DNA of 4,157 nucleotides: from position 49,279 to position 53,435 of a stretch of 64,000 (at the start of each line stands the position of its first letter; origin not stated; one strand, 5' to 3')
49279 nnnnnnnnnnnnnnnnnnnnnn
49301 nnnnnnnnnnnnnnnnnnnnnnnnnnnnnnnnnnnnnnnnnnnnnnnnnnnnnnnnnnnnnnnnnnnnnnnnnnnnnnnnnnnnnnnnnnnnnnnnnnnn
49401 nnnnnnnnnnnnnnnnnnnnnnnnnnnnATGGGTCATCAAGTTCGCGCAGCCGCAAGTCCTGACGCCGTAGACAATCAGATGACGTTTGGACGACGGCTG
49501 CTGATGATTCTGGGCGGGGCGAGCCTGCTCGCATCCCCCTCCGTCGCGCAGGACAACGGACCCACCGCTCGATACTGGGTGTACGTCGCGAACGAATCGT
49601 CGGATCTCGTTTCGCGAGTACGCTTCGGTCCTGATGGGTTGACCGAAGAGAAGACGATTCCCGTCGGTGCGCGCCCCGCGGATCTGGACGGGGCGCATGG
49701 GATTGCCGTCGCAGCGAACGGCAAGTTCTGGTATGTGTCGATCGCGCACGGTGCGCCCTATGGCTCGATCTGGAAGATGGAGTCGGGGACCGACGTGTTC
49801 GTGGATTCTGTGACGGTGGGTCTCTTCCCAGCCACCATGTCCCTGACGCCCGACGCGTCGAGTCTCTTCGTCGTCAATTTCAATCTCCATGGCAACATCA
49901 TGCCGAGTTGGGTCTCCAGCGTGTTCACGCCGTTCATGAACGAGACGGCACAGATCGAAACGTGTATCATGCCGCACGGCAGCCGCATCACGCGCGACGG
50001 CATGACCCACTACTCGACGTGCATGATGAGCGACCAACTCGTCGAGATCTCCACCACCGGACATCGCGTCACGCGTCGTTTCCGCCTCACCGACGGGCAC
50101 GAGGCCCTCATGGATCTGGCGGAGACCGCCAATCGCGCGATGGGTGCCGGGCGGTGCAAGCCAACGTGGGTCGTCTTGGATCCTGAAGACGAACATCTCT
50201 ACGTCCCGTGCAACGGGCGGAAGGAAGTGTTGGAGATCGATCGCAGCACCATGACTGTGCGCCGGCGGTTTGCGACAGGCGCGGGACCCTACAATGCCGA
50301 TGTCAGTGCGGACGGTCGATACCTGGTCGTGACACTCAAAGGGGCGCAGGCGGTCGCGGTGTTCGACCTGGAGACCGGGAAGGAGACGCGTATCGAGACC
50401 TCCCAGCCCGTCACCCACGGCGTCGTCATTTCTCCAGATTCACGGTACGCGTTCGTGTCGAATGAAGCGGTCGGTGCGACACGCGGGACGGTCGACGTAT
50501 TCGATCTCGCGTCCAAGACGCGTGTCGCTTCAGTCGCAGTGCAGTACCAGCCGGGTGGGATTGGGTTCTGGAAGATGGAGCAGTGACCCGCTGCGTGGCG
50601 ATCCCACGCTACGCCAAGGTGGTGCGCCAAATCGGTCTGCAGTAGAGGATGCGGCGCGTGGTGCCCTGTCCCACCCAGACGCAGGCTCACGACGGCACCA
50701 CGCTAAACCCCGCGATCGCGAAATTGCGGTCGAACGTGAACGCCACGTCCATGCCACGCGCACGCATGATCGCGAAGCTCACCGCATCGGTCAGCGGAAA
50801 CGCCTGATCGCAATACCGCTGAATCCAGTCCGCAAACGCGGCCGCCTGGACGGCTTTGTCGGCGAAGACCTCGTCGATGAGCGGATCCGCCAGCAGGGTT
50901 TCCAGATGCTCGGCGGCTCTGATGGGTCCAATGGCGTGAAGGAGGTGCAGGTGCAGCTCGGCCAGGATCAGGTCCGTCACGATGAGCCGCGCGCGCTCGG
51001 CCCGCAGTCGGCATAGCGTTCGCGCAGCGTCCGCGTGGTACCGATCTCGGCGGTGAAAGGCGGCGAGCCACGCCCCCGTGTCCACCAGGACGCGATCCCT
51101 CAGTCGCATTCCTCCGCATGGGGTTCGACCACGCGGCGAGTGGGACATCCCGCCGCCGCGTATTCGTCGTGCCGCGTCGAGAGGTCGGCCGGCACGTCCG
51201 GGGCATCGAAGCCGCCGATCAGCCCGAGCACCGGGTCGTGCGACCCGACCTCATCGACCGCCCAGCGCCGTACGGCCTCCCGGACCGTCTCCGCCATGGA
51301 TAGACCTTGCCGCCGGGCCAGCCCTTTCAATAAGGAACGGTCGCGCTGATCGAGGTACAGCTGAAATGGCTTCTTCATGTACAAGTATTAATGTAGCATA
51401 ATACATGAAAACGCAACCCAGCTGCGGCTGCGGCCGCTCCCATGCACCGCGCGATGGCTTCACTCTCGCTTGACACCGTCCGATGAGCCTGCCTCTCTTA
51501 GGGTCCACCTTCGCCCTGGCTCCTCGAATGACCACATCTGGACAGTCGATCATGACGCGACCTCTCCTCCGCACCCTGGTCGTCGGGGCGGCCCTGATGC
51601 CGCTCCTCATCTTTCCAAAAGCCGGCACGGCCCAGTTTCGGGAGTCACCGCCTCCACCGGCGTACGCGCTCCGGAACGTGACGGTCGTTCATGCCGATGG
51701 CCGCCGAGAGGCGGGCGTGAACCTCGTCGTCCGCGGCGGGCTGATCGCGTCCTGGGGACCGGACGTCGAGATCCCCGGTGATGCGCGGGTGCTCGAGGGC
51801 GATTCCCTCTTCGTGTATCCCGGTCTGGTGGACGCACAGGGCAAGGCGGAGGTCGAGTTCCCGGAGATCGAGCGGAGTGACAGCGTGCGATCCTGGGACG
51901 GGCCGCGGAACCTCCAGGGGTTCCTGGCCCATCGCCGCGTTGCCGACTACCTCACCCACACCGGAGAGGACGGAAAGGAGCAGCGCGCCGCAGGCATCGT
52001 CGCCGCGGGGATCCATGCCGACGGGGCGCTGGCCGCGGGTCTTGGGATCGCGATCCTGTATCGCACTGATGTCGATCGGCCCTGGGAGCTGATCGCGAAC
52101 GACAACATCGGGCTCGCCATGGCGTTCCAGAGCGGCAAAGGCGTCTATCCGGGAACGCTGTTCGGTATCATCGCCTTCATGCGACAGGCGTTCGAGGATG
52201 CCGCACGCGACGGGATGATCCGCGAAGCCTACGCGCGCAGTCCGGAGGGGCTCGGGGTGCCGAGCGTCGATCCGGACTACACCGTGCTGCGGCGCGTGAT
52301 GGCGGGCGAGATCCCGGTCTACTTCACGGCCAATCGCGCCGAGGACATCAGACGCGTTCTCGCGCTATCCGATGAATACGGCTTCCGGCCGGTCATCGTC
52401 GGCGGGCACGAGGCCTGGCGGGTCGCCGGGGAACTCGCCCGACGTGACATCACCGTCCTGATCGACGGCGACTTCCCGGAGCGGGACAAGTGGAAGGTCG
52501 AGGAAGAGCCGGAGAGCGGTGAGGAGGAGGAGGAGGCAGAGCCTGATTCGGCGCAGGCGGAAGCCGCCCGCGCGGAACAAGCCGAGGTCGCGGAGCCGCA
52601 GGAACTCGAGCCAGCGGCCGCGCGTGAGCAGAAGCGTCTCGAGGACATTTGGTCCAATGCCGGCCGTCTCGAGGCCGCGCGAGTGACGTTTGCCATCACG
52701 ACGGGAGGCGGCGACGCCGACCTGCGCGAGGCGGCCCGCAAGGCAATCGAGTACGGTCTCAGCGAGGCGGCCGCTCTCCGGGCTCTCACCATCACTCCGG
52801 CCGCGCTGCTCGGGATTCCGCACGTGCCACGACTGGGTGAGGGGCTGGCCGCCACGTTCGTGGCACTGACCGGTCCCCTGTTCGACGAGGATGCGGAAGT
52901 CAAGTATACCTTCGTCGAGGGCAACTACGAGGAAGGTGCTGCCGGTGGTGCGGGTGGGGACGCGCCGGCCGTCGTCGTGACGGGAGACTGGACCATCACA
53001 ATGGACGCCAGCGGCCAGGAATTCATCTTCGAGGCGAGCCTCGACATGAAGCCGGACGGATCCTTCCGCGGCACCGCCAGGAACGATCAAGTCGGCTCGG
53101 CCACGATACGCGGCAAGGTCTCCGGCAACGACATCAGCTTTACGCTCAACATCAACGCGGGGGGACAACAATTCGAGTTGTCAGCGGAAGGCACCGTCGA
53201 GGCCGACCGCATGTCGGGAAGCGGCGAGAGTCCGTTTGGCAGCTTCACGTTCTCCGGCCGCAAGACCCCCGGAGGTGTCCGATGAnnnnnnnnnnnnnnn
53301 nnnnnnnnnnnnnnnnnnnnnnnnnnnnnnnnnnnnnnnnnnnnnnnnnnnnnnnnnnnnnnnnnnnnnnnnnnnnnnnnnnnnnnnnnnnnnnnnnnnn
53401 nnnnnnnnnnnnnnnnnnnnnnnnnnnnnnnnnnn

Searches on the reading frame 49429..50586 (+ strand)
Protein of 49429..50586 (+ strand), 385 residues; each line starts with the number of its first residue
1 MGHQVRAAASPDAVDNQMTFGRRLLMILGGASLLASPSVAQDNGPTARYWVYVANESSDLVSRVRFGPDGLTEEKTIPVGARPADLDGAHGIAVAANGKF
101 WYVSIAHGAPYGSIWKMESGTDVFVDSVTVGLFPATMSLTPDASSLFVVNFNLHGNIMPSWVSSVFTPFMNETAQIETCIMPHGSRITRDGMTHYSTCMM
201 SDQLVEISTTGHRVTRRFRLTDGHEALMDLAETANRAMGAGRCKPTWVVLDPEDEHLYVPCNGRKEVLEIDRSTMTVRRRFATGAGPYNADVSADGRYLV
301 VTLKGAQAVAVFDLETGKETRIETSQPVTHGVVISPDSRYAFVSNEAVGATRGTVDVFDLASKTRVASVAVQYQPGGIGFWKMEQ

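Call 3: search_protein_families(library=pfam, proteins=[window:49429-50586:+], max_evalue=0.01)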
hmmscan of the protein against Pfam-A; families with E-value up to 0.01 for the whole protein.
window:49429-50586:+ (385 aa): 5 families
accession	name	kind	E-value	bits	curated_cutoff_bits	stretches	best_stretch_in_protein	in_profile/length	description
PF21783.3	YNCE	-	5e-08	33.1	27.1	1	244-348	157-263/339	YNCE-like beta-propeller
PF10282.15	Lactonase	-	5e-08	33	21.7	1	244-324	38-125/344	Lactonase, 7-bladed beta-propeller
PF02239.22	Cytochrom_D1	-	0.0003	19.9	25.5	1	300-370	8-74/368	Cytochrome D1 heme domain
PF25174.1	Beta-prop_THOC3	-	0.00095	18.7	305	1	248-369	52-167/272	THOC3 beta-propeller domain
PF22701.2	Mala_s_1-like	-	0.0048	17.1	27.5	1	253-325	97-169/195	Mal s 1 allergenic protein-like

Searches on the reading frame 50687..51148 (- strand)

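Call 45: search_protein_families(library=pfam, proteins=[window:50687-51148:-], max_evalue=0.001)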
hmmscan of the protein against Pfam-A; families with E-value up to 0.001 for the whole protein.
window:50687-51148:- (153 aa): 2 families
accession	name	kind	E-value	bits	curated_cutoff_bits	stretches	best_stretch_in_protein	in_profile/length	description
PF01850.27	PIN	-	6.4e-10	40.1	23.6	1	20-146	1-117/120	PIN domain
PF13470.12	PIN_3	-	0.0003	22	27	1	19-81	1-66/115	PIN domain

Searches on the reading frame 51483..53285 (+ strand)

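Call 45: search_protein_families(library=pfam, proteins=[window:51483-53285:+], max_evalue=0.001)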
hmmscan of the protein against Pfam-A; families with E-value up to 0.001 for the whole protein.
window:51483-53285:+ (600 aa): 1 family
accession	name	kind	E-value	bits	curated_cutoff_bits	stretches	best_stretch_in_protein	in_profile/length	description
PF01979.26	Amidohydro_1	-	0.00028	20.7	25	1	400-481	242-343/345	Amidohydrolase family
